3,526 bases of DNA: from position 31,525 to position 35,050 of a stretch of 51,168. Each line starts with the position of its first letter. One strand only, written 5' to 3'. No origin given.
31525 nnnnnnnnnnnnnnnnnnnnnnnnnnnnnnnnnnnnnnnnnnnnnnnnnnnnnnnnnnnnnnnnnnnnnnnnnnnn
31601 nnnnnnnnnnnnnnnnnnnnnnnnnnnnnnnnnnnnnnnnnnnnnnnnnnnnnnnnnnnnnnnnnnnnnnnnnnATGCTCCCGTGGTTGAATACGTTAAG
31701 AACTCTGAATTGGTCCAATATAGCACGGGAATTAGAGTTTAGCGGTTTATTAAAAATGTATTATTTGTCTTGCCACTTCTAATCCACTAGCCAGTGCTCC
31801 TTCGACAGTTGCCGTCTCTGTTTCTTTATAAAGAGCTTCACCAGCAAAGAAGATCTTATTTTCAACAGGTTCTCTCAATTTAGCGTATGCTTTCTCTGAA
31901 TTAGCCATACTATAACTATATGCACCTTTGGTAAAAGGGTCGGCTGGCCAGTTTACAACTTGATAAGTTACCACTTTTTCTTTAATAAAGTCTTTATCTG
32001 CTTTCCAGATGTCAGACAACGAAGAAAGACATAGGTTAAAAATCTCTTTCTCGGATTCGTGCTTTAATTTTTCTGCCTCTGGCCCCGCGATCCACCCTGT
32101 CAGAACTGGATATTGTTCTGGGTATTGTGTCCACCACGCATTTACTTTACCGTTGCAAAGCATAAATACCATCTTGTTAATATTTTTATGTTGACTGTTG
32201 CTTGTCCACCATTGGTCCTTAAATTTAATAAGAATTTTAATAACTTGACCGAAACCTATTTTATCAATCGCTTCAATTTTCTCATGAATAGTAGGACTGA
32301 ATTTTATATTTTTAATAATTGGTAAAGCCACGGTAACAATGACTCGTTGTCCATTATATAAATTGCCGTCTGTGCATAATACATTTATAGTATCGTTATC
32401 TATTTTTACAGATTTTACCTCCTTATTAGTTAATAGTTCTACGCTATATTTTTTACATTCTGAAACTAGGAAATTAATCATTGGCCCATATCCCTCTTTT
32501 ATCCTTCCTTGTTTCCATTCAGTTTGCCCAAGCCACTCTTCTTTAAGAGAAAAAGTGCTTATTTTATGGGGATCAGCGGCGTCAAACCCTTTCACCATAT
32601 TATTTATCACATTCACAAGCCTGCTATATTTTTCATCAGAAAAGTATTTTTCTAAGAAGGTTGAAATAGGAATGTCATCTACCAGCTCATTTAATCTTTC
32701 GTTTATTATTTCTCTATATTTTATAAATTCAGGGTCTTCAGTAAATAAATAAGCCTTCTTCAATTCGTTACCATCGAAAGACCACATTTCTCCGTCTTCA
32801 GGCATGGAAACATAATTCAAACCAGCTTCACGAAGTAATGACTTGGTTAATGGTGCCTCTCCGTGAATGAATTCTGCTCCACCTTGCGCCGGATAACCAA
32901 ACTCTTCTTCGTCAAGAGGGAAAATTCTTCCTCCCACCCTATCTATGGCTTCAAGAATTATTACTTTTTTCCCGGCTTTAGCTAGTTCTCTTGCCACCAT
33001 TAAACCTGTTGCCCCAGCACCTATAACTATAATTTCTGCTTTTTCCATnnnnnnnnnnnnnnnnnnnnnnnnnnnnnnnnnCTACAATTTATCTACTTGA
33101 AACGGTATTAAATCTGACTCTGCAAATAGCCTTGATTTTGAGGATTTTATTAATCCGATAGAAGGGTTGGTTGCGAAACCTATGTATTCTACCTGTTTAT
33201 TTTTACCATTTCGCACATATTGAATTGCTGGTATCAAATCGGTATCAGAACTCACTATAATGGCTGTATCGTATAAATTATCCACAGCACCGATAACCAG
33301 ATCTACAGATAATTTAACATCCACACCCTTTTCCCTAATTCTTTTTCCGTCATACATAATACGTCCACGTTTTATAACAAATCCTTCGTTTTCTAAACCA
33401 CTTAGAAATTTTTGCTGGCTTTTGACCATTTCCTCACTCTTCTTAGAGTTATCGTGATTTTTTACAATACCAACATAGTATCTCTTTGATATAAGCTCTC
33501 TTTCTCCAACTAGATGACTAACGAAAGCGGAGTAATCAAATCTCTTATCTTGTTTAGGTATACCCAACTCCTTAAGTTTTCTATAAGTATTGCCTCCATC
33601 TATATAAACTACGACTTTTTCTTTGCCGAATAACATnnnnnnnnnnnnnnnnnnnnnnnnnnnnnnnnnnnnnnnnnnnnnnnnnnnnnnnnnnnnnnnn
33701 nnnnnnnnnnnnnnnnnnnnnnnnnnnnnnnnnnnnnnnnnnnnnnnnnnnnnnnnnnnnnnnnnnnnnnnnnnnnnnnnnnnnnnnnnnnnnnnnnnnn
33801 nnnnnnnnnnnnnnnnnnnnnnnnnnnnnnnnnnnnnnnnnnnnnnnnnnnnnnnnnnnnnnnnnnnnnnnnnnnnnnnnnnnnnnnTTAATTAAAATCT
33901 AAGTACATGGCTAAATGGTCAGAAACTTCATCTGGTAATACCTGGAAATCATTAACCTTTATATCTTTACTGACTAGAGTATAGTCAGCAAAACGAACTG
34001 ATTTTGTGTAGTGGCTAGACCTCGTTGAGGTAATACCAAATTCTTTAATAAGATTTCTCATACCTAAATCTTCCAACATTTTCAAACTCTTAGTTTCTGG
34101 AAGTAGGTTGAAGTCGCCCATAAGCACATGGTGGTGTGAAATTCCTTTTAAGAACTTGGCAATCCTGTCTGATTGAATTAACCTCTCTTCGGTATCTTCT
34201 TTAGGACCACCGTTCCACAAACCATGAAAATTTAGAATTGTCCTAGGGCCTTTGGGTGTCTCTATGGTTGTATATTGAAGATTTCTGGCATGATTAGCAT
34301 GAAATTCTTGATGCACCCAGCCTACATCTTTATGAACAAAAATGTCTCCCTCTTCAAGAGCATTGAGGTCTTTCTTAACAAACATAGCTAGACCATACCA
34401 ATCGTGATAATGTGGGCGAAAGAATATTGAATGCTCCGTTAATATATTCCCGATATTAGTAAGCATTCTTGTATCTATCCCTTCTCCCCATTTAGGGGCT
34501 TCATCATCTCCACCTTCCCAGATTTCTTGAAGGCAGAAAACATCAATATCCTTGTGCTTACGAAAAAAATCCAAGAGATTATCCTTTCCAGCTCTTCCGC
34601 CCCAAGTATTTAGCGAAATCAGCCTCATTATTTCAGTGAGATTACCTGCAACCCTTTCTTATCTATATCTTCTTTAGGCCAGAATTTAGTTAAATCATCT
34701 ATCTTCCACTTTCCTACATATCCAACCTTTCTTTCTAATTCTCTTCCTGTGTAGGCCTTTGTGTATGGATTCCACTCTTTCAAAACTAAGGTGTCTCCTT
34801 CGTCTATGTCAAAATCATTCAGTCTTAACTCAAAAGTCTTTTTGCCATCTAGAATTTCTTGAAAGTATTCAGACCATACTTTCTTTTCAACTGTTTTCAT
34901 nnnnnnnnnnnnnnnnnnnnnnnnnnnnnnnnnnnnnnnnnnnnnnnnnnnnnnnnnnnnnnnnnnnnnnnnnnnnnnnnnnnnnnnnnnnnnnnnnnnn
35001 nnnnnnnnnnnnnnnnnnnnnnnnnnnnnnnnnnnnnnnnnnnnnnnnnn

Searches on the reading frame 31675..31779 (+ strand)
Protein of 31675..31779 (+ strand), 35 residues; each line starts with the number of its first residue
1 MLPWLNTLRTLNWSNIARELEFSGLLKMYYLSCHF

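Call 66: search_protein_families(library=pfam, proteins=[window:31675-31779:+], max_evalue=10)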
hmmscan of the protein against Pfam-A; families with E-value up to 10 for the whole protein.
seq(35 aa): 0 families

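Call 98: search_protein_representatives(alignment_id=A6)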
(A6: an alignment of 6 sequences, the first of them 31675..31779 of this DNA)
Query: 6 sequences, 53 profile positions. Proteins with E-value up to 0.001 (for the whole library): 97; up to 1e-10: 4; up to 1e-30: 0. The best 97 are listed.
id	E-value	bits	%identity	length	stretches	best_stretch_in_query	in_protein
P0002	9.8e-20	86.0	-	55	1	1-50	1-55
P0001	1.7e-16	75.7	-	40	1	9-47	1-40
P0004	1.7e-16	75.6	-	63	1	3-50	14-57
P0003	8.3e-12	60.6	-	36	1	22-52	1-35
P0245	6.2e-09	51.4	-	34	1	18-48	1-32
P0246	3.6e-08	49.0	-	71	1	16-44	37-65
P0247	4.0e-08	48.8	-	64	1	8-47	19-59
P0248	9.8e-08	47.6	-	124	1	19-47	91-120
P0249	1.0e-07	47.5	-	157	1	12-47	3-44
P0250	1.1e-07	47.5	-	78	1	18-45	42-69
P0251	1.1e-07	47.4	-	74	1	18-50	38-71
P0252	1.2e-07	47.3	-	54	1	17-42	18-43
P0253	1.5e-07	46.9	-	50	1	16-45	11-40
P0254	1.9e-07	46.6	-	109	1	12-46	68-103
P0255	2.2e-07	46.4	-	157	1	16-45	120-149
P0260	1.0e-06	44.3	-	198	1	12-45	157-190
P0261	1.0e-06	44.3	-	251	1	16-48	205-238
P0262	1.1e-06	44.2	-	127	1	17-45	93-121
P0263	1.1e-06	44.2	-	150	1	16-46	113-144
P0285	1.8e-05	40.3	-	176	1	17-45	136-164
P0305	1.0e-04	37.9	-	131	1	17-45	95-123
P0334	7.8e-04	35.1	-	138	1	9-38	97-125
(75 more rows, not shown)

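Call 100: search_protein_families(library=pfam, proteins=[P0260, P0261, P0248, P0262, P0334, P0285, P0249, P0263, P0305], max_evalue=1)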
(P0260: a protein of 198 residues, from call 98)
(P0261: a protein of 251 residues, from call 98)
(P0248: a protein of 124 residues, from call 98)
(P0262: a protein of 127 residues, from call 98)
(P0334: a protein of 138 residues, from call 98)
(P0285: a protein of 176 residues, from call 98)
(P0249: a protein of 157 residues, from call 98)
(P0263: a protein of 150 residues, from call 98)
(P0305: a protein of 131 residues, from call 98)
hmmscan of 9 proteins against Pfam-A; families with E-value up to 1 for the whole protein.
P0260 (198 aa): 4 families
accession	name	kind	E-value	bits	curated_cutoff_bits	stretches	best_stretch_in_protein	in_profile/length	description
PF09851.14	SHOCT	-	0.0076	16.4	27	1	31-50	8-27/28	Short C-terminal domain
PF24674.1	MACPF_SNTX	-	0.078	12.6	27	1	95-142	50-96/301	SNTX, MACPF/CDC-like domain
PF17206.9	SeqA_N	-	0.17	11.7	23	1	127-139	18-30/36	SeqA protein N-terminal domain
PF05120.17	GvpG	-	0.19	12.4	30.6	1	24-51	35-62/67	Gas vesicle protein G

P0261 (251 aa): 2 families
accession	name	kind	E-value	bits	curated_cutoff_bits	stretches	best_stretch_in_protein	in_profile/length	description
PF00145.23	DNA_methylase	-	0.15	11.9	22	1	15-124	164-270/324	C-5 cytosine-specific DNA methylase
PF11083.13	Relaxase_C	-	0.34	11.6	30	1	48-111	32-95/125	C-terminal helical hairpin domain from relaxase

P0248 (124 aa): 0 families

P0262 (127 aa): 3 families
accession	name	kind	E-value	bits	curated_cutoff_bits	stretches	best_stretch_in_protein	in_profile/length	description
PF05082.18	Rop-like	-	0.025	14.9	27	1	18-56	20-57/64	Rop-like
PF25471.1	TM_PetC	-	0.048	13.9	37.1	1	54-64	7-17/48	Iron-sulfur subunit PetC transmembrane anchor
PF03086.20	DUF240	-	0.068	12.9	25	1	25-111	89-181/237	Domain of unknown function (DUF240)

P0334 (138 aa): 3 families
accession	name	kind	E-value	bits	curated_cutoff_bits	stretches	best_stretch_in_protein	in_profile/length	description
PF03258.20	Baculo_FP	-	0.013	16.1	24.7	1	63-124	13-65/85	Baculovirus FP protein domain 1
PF25746.1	Phage_Repressor_c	-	0.066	12.9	27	1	17-72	282-337/352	Streptomyces phage repressor protein c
PF18160.6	SLATT_5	-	0.077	12.8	29.5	1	14-55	117-154/192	SMODS and SLOG-associating 2TM effector domain family 5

P0285 (176 aa): 1 family
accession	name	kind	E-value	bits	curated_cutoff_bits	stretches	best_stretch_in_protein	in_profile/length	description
PF09298.16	FAA_hydrolase_N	-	0.0035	17.9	25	1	47-128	21-95/105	Fumarylacetoacetase N-terminal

P0249 (157 aa): 2 families
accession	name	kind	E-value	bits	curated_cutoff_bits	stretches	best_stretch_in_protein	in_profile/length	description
PF09407.15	AbiEi_1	-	0.11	13.1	22.2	1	110-147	72-109/142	AbiEi antitoxin C-terminal domain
PF16799.10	VGPC1_C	-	0.13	12.7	28.9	1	29-54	16-40/48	C-terminal membrane-localisation domain of ion-channel, VCN1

P0263 (150 aa): 0 families

P0305 (131 aa): 0 families

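Call 101: search_protein_families(library=ncbifam, proteins=[P0260, P0261, P0248, P0262, P0334, P0285, P0249], max_evalue=1)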
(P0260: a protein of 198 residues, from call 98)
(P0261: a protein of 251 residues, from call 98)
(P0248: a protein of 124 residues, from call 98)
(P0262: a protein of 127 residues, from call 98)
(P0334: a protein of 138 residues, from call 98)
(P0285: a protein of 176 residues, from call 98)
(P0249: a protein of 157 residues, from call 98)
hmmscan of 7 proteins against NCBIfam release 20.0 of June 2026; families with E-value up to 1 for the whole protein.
P0260 (198 aa): 1 family
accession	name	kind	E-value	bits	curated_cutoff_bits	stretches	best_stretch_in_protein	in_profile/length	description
TIGR01817.1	nifA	equivalog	0.018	13.8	528.85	1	8-70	384-446/534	nif-specific transcriptional activator NifA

P0261 (251 aa): 3 families
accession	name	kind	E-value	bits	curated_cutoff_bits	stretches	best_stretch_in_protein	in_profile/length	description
NF038145.1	Hvo_1808_fam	equivalog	0.033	13.5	200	1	58-119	25-86/432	Hvo_1808 family surface protein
TIGR04527.1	mycoplas_twoTM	subfamily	0.034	13.8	125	1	56-137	47-129/248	MG_279/MG_280 family protein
NF002938.0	PRK03592.1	equivalog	0.051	12.9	241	1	121-204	173-257/298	haloalkane dehalogenase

P0248 (124 aa): 0 families

P0262 (127 aa): 0 families

P0334 (138 aa): 2 families
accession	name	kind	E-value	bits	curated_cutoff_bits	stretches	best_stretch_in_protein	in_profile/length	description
NF033631.1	SLATT_5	subfamily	0.0076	15.8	60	1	11-58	112-151/180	SLATT domain-containing protein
NF038179.1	stress_YobI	equivalog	0.16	12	33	1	126-135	11-20/21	stress response small protein YobI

P0285 (176 aa): 0 families

P0249 (157 aa): 0 families

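Call 102: search_solved_structures(query=P0261, max_evalue=10)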
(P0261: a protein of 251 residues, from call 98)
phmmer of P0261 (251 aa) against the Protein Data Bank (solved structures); distinct sequences matched with E-value up to 10: 2.
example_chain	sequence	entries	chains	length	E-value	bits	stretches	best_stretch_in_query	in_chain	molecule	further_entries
9gzg_A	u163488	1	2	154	0.42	13.6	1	28-94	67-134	Engineered CTPR protein with glutamic acids for conductivity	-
4gnk_E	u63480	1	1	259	4.7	10.1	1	16-119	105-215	1-phosphatidylinositol 4,5-bisphosphate phosphodiesterase beta-3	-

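Call 103: search_dna_similar(query=P0261, collection=phages, mode=protein, max_evalue=0.01, max_rows=15)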
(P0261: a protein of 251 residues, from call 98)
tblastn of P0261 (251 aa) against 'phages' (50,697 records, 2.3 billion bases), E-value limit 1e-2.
No match.

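Call 104: find_encoding_contigs(protein=P0261, flank=6000, max_places=4)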
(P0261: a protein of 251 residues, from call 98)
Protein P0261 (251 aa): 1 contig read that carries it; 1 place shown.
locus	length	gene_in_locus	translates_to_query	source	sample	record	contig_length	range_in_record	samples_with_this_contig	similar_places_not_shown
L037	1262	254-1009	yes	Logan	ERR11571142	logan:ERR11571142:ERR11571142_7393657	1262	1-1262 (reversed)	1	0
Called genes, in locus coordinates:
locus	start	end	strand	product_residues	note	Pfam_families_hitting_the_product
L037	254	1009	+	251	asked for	-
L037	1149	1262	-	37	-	?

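Call 117: find_related_loci(query=A7, collection=viral_contigs, flank=6000)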
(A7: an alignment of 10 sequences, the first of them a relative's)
Query A7 (281 aa) in viral_contigs; peptide patterns used: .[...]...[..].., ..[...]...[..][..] (x = any residue, [..] = any of these).
57 stretches matched a pattern; 1 encode a relative of the query (tblastn E <= 1e-3); 1 distinct loci.
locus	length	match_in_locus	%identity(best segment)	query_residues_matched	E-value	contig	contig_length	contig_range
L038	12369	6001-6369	26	113-261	7e-12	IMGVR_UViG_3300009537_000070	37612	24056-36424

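Call 125: search_protein_families(library=pfam, proteins=[L038:5713-6387:+], max_evalue=0.1)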
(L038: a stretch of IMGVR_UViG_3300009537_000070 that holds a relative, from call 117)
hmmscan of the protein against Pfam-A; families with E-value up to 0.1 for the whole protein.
L038:5713-6387:+ (225 aa): 3 families
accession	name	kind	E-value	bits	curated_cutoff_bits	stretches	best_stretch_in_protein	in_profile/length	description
PF19835.5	SegE_GIY-YIG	-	2.2e-07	31.6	25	1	25-77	59-111/123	Putative endonuclease segE, GIY-YIG domain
PF01541.30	GIY-YIG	-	9.6e-06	26.3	22.6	1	2-72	3-74/78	GIY-YIG catalytic domain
PF10573.14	UPF0561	-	0.026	15.1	25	1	87-115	20-48/120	Uncharacterised protein family UPF0561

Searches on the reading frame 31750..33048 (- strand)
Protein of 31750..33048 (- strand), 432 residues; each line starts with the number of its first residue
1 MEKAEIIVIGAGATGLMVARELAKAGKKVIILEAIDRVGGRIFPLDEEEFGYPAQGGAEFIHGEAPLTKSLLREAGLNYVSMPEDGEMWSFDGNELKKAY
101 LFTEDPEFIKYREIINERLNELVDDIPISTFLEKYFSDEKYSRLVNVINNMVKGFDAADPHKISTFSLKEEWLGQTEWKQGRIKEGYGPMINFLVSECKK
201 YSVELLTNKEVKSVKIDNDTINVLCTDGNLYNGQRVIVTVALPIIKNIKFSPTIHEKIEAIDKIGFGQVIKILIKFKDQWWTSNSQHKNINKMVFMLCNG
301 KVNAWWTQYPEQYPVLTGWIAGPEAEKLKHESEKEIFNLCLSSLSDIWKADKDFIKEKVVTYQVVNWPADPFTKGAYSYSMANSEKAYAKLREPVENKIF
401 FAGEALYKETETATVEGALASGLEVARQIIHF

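Call 10: search_protein_families(library=pfam, proteins=[window:31750-33048:-], max_evalue=0.01)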
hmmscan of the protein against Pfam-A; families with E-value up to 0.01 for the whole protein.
window:31750-33048:- (432 aa): 13 families
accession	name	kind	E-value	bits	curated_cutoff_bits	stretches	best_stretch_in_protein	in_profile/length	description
PF01593.30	Amino_oxidase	-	5.1e-59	201.1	19.8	1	14-430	2-443/443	Flavin containing amine oxidoreductase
PF03486.20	HI0933_like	-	6e-11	42.7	50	1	5-42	2-39/244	HI0933-like protein Rossmann domain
PF13450.12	NAD_binding_8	-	2e-10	41.2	21.9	1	8-74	1-67/68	NAD(P)-binding Rossmann-like domain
PF07992.20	Pyr_redox_2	-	8e-09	35.8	26.1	1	4-43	143-181/291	Pyridine nucleotide-disulphide oxidoreductase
PF01266.30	DAO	-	4e-08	33.6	27.9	1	6-39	2-35/353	FAD dependent oxidoreductase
PF00070.33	Pyr_redox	-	7.2e-06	26.9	22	1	6-43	2-38/82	Pyridine nucleotide-disulphide oxidoreductase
PF00890.30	FAD_binding_2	-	9.9e-06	25.4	20.4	1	6-41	2-37/414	FAD binding domain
PF01494.25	FAD_binding_3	-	1.5e-05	24.8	22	1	4-35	2-33/349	FAD binding domain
PF01946.23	Thi4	-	7.3e-05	22.5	26.2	1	3-40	17-55/235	Thi4 family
PF13738.12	Pyr_redox_3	-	0.00061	19.6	30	0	7-34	1-29/305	Pyridine nucleotide-disulphide oxidoreductase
PF05834.18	Lycopene_cycl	-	0.0017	17.9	23.4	1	6-37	2-35/380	Lycopene cyclase protein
PF12831.13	FAD_oxidored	-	0.0033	17.2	27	1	5-40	1-36/416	FAD dependent oxidoreductase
PF02558.23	ApbA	-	0.0059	16.7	22.2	0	6-32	1-27/150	Ketopantoate reductase PanE/ApbA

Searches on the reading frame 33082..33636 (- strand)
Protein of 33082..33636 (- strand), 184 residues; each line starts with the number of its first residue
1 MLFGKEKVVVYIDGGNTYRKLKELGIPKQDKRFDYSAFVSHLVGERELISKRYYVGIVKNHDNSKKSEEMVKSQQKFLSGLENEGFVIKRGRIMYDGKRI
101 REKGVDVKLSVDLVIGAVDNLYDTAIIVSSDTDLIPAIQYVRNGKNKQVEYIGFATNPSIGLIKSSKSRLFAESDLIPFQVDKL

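Call 10: search_protein_families(library=pfam, proteins=[window:33082-33636:-], max_evalue=0.01)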
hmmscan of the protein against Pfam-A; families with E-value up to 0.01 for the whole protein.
window:33082-33636:- (184 aa): 1 family
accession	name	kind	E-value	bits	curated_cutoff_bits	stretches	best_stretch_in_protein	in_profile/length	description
PF01936.24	NYN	-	4.2e-20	73.2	24.2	1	7-159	1-131/145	NYN domain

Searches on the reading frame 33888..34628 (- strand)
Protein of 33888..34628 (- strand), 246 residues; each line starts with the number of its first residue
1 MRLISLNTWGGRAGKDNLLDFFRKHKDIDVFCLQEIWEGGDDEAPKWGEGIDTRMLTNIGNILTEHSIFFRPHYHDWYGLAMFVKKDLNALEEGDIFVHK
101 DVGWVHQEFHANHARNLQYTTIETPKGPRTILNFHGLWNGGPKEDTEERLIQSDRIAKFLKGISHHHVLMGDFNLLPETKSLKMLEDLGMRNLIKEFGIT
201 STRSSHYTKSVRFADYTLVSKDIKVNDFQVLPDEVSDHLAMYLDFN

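Call 10: search_protein_families(library=pfam, proteins=[window:33888-34628:-], max_evalue=0.01)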
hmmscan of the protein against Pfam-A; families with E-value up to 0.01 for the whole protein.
window:33888-34628:- (246 aa): 2 families
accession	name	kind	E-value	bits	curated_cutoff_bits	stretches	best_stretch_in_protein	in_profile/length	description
PF03372.29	Exo_endo_phos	-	7.8e-19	68.7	24.5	1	5-238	2-225/225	Endonuclease/Exonuclease/phosphatase family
PF14529.12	Exo_endo_phos_2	-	0.0026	18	27.4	0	152-241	17-116/117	Endonuclease-reverse transcriptase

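Call 13: find_encoding_contigs(protein=window:33888-34628:-, flank=10000, max_places=10)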
Protein window:33888-34628:- (246 aa): 3 contigs read that carry it; 3 places shown.
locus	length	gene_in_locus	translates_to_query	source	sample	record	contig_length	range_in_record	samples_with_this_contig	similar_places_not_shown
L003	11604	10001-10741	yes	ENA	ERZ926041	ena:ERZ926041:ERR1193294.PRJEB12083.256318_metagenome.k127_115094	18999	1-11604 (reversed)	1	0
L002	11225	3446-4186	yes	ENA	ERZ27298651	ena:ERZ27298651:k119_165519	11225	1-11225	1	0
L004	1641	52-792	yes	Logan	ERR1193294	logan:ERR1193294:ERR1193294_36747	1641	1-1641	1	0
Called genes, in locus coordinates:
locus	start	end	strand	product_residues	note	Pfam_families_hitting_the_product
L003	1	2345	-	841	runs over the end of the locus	PF00005:ABC_tran (faint), PF02463:SMC_N (faint), PF13191:AAA_16 (faint), PF13555:AAA_29 (faint), PF20703:nSTAND1 (faint), PF13304:AAA_21 (faint), PF17760:UvrA_inter, PF00684:DnaJ_CXXCXGXG (faint)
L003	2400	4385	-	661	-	PF04851:ResIII, PF17757:UvrB_inter, PF27431:UvrB_3rd, PF00271:Helicase_C, PF12344:UvrB, PF02151:UVR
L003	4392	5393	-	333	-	PF00022:Actin, PF06723:MreB_Mbl, PF00012:HSP70, PF14450:FtsA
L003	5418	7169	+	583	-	PF18319:Zn_ribbon_PriA (weak)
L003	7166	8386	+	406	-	PF01327:Pep_deformylase, PF00551:Formyl_trans_N, PF02911:Formyl_trans_C (weak)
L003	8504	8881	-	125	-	PF02482:Ribosomal_S30AE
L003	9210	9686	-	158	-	-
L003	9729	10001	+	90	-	PF12961:DUF3850, PF04266:ASCH (weak)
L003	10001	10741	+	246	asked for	PF03372:Exo_endo_phos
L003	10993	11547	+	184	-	PF01936:NYN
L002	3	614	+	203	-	?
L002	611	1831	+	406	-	PF01327:Pep_deformylase, PF00551:Formyl_trans_N, PF02911:Formyl_trans_C (weak)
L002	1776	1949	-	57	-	-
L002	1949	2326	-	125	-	PF02482:Ribosomal_S30AE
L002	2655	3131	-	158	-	-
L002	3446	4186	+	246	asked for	PF03372:Exo_endo_phos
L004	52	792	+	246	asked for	PF03372:Exo_endo_phos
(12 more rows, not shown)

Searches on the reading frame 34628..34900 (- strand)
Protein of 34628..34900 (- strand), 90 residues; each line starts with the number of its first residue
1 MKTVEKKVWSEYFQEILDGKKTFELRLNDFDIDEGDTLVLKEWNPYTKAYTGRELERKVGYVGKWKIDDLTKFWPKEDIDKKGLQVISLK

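Call 10: search_protein_families(library=pfam, proteins=[window:34628-34900:-], max_evalue=0.01)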
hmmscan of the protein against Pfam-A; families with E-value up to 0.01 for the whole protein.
window:34628-34900:- (90 aa): 2 families
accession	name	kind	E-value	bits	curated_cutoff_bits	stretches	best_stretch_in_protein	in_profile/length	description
PF12961.13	DUF3850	-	1.1e-18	67.6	22.9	1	4-64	2-62/77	Domain of unknown function (DUF3850)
PF04266.20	ASCH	-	8.1e-06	26.9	21.2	1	8-57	3-40/103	ASCH domain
